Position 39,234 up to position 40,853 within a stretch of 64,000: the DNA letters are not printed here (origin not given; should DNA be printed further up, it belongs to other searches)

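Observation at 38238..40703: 821-aa membrane-tethered double-headed cell-wall hydrolase (4TM, coiled coil, GH24 lysozyme, C39-like peptidase)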

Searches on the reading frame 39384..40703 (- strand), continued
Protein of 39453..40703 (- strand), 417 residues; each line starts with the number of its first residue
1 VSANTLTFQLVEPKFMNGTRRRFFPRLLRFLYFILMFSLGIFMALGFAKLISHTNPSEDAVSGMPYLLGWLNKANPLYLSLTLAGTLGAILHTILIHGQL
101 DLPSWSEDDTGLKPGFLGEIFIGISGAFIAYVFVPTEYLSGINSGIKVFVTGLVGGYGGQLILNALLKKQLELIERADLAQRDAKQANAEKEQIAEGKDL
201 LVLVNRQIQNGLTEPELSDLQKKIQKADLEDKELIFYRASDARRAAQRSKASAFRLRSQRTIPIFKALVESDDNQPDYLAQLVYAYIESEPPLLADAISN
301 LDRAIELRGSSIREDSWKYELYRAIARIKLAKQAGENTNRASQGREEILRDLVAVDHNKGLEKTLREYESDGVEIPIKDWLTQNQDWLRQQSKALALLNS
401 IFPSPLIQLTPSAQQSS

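Call 82: find_encoding_contigs(protein=P0105, flank=5000, max_places=1)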
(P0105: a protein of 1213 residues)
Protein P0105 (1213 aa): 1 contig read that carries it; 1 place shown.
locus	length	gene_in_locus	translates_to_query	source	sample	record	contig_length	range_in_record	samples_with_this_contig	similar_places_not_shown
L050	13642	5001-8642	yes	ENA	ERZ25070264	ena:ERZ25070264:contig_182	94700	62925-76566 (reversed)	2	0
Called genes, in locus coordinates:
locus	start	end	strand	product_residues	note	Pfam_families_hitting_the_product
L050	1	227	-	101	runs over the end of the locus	-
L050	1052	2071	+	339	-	PF00316:FBPase, PF18913:FBPase_C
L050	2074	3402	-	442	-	-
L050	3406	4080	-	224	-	PF06175:MiaE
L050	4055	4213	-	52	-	-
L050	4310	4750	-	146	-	PF13599:Pentapeptide_4 (weak), PF25296:Decapeptide (weak), PF00805:Pentapeptide, PF13576:Pentapeptide_3 (faint), PF00805:Pentapeptide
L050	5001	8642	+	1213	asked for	PF01464:SLT (weak), PF00182:Glyco_hydro_19 (weak), PF08291:Peptidase_M15_3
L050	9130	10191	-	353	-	-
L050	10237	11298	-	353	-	-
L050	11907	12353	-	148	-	PF05685:Uma2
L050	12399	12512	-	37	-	-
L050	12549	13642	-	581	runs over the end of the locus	-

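Call 83: find_encoding_contigs(protein=P0098, flank=5000, max_places=1)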
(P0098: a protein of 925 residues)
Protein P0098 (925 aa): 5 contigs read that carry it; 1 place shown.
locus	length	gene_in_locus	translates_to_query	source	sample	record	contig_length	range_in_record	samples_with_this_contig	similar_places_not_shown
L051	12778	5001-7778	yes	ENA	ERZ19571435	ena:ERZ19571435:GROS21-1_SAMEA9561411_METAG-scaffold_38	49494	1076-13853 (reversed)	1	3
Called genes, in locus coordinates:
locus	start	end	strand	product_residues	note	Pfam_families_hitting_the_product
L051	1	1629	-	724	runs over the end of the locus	PF00656:Peptidase_C14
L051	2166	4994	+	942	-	PF01823:MACPF, PF01419:Jacalin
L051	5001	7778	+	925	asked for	PF00182:Glyco_hydro_19, PF08291:Peptidase_M15_3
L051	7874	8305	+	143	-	-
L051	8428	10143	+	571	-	PF12770:CHAT, PF14516:AAA_35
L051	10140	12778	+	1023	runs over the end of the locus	PF14516:AAA_35, PF24807:WD40_CDC20-Fz, PF23381:Beta-prop_IFT122_1st, PF23414:Beta-prop_EML_2, PF24814:WD40_Prp19, PF24817:WD40_WDHD1_1st, PF25174:Beta-prop_THOC3, PF23381:Beta-prop_IFT122_1st, +28 more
